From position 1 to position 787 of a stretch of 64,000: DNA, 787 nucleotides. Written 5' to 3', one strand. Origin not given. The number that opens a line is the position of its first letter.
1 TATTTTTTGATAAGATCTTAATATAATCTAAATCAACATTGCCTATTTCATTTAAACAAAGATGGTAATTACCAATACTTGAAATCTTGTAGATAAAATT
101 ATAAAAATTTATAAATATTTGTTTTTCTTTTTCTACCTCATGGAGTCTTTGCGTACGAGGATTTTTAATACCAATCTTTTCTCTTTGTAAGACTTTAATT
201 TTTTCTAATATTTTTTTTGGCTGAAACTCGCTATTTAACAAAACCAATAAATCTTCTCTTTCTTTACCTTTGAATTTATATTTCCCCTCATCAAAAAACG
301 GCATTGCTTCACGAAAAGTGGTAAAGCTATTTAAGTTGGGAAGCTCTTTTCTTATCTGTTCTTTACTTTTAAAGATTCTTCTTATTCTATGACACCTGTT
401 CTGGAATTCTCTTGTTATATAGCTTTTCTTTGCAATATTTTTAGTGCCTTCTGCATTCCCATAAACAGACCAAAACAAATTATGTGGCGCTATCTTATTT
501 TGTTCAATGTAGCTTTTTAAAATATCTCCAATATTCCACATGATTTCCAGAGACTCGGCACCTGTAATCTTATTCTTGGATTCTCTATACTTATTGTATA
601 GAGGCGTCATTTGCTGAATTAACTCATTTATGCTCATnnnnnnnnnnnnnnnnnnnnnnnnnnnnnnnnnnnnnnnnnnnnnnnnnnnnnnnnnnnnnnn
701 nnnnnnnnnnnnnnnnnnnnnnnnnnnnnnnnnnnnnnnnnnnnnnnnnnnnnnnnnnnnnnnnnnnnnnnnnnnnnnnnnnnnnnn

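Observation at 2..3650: AT-rich three-gene operon built around a MORC-like GHKL ATPase, a candidate uncharacterised conflict or defence module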

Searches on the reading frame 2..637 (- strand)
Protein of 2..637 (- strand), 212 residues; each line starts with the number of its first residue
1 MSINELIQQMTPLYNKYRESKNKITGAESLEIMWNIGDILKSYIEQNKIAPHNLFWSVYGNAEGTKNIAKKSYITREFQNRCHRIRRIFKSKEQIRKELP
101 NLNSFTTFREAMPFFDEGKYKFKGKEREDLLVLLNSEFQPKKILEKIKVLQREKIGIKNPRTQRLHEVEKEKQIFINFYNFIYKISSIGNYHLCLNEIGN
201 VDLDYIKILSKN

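Call 7: search_protein_families(library=pfam, proteins=[window:2-637:-], max_evalue=0.1)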
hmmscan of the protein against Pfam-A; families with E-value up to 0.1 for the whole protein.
window:2-637:- (212 aa): 1 family
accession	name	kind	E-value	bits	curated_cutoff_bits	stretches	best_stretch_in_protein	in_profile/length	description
PF16830.10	NBD94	-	0.0043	18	25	1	166-211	9-54/91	Nucleotide-Binding Domain 94 of RH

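Call 8: search_protein_families(library=padloc, proteins=[window:2-637:-], max_evalue=0.1)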
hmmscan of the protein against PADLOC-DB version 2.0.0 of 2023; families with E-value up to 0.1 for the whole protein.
window:2-637:- (212 aa): 0 families

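Call 9: search_protein_families(library=ncbifam, proteins=[window:2-637:-], max_evalue=0.1)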
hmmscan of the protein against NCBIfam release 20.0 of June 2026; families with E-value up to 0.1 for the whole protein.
window:2-637:- (212 aa): 0 families

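Call 23: find_homologous_proteins(query=window:2-637:-)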
Query window:2-637:- (212 aa): 237 proteins with E <= 0.001 among 408 candidates; the best 120 are listed.
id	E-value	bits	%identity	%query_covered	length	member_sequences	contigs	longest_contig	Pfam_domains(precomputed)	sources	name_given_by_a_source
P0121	8.8e-121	419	90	100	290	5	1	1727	-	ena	-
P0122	1.1e-107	376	82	100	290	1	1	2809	-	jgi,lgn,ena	-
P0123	4.0e-106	371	81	100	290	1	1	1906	-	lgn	-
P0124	6.0e-106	371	78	100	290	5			-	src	-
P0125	6.0e-106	371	79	100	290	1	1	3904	-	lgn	-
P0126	2.1e-105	369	79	100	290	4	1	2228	-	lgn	-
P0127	3.6e-105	368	82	100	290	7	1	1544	-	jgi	-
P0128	4.9e-105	368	76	100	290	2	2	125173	-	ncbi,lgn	ncbi:MAG: hypothetical protein ACOYU2_08100 [Nitrospirota bacterium]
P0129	7.5e-105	367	78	100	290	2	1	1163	-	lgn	-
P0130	5.6e-104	364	78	100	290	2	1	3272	-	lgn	-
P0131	6.2e-104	364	77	100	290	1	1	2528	-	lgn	-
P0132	4.1e-103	361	75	100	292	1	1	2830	-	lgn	-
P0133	8.1e-103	360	74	100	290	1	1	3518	-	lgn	-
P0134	1.9e-101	356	73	100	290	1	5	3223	-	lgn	-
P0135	5.5e-101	354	75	100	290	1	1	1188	-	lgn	-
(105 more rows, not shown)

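Call 42: predict_structure(alignment_id=A2)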
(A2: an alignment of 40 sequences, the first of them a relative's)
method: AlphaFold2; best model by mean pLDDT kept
length: 290 residues; sequences in the alignment: 40
mean_pLDDT: 90.9   pTM: 0.59
mean pLDDT of the five models: 90.9, 87.4, 87.1, 86.3, 86.3
residues with pLDDT >= 90: 219; 70-90: 54; 50-70: 10; < 50: 7
segments of 3 or more residues with pLDDT < 50: 62-68
pLDDT, mean of each block of 10 residues (from residue 1): 90 95 95 98 94 83 48 85 96 97 96 91 96 97 95 77 83 98 92 91 96 94 93 96 93 91 95 95 87
secondary structure, 60 per line:
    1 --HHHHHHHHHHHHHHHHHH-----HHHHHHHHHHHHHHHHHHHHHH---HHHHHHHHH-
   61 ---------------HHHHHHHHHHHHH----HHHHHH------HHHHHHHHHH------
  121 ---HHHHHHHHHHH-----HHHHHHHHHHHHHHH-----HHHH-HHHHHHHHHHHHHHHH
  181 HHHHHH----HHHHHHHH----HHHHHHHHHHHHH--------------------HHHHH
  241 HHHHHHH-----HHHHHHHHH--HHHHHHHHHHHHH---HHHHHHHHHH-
elements in order: H3-20 H26-47 H51-59 H76-88 H93-98 H105-114 H124-134 H140-154 H160-163 H165-186 H191-198 H203-215 H236-247 H253-261 H264-276 H280-289

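Call 46: fold_search(model_id=the predicted structure, library=pdb)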
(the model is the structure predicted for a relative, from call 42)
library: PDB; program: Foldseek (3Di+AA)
matches with E <= 10: 108; with E <= 0.001: 0
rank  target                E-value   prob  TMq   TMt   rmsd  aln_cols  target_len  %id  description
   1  3l0i_A                5.8e-01  0.08  0.15  0.14  21.3       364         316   13  Complex structure of SidM/DrrA with the wild type Rab1 (released 2009-12-22)
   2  7pua_DC               8.7e-01  0.10  0.16  0.07  19.1       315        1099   10  Middle assembly intermediate of the Trypanosoma brucei mitoribosomal small subunit (released 2022-03-02)
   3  8f7n                  1.3e+00  0.11  0.16  0.14  31.0       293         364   13  Crystal structure of chemoreceptor McpZ ligand sensing domain (released 2023-07-05)
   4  5h11                  2.1e+00  0.04  0.13  0.09  21.2       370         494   11  Crystal structure of Zebrafish Sec10 (released 2017-02-01)
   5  9k8e_A                2.3e+00  0.08  0.16  0.20  20.5       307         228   12  Cryo-EM structure of designed zinc-induced tetrahedron Cage-t32-Zn1-HEHE-35 (released 2025-10-29)
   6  8pj1_y                2.3e+00  0.05  0.15  0.07  29.7       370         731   14  Structure of human 48S translation initiation complex in open codon scanning state (48S-1) (released 2024-08-14)
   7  9lni                  2.4e+00  0.08  0.17  0.21  21.8       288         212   10  Crystal structure of the de novo designed protein ZZ1 (released 2025-06-04)
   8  6vjy_A                2.8e+00  0.04  0.12  0.07  19.7       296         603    9  Cryo-EM structure of Hrd1/Hrd3 monomer (released 2020-04-29)
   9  2nwx_C                2.9e+00  0.05  0.11  0.08  22.8       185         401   12  Crystal structure of GltPh in complex with L-aspartate and sodium ions (released 2007-02-27)
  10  1j2c                  3.1e+00  0.03  0.12  0.15  27.2       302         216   14  Crystal structure of rat heme oxygenase-1 in complex with biliverdin IXalpha-iron cluster (released 2003-09-02)
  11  2nwl_B                3.3e+00  0.04  0.10  0.08  24.4       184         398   10  Crystal structure of GltPh in complex with L-Asp (released 2007-02-27)
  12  9gaw_Y                3.3e+00  0.04  0.16  0.10  19.8       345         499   11  High-resolution structure of the Anaphase-promoting complex/cyclosome (APC/C) bound to co-activator Cdh1 (released 2024-08-14)
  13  8g9k_B                3.9e+00  0.07  0.17  0.23  20.9       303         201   13  Geometrically programmable nanomaterial construction using regularized protein building blocks (released 2024-03-13)
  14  1sj8                  3.9e+00  0.04  0.14  0.14  16.9       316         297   12  Solution Structure of the R1R2 Domains of Talin (released 2004-08-24)
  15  2nwx_B                3.9e+00  0.03  0.09  0.07  24.8       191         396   12  Crystal structure of GltPh in complex with L-aspartate and sodium ions (released 2007-02-27)
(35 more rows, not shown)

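Call 111: search_protein_representatives(alignment_id=A2)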
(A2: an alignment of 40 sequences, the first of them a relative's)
Query: 40 sequences, 289 profile positions. Proteins with E-value up to 0.001 (for the whole library): 169; up to 1e-10: 119; up to 1e-30: 61. The best 150 are listed.
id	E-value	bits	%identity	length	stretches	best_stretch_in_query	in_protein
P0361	1.3e-117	408.5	-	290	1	2-288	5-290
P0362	5.8e-111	386.8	-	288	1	1-287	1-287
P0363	8.0e-111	386.3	-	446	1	1-282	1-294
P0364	3.7e-101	354.6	-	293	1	6-287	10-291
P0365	9.8e-98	343.4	-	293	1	2-286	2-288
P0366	1.5e-95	336.1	-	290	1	3-284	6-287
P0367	2.7e-92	325.5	-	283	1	3-280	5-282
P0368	1.5e-89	316.5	-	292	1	1-288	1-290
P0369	1.3e-88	313.5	-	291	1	3-288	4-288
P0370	1.3e-88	313.4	-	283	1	1-279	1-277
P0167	8.0e-87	307.5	-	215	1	3-211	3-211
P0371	3.7e-86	305.3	-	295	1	1-279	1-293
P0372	4.6e-84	298.5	-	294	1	3-288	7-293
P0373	4.3e-81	288.7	-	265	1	33-287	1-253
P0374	5.4e-81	288.4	-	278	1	1-279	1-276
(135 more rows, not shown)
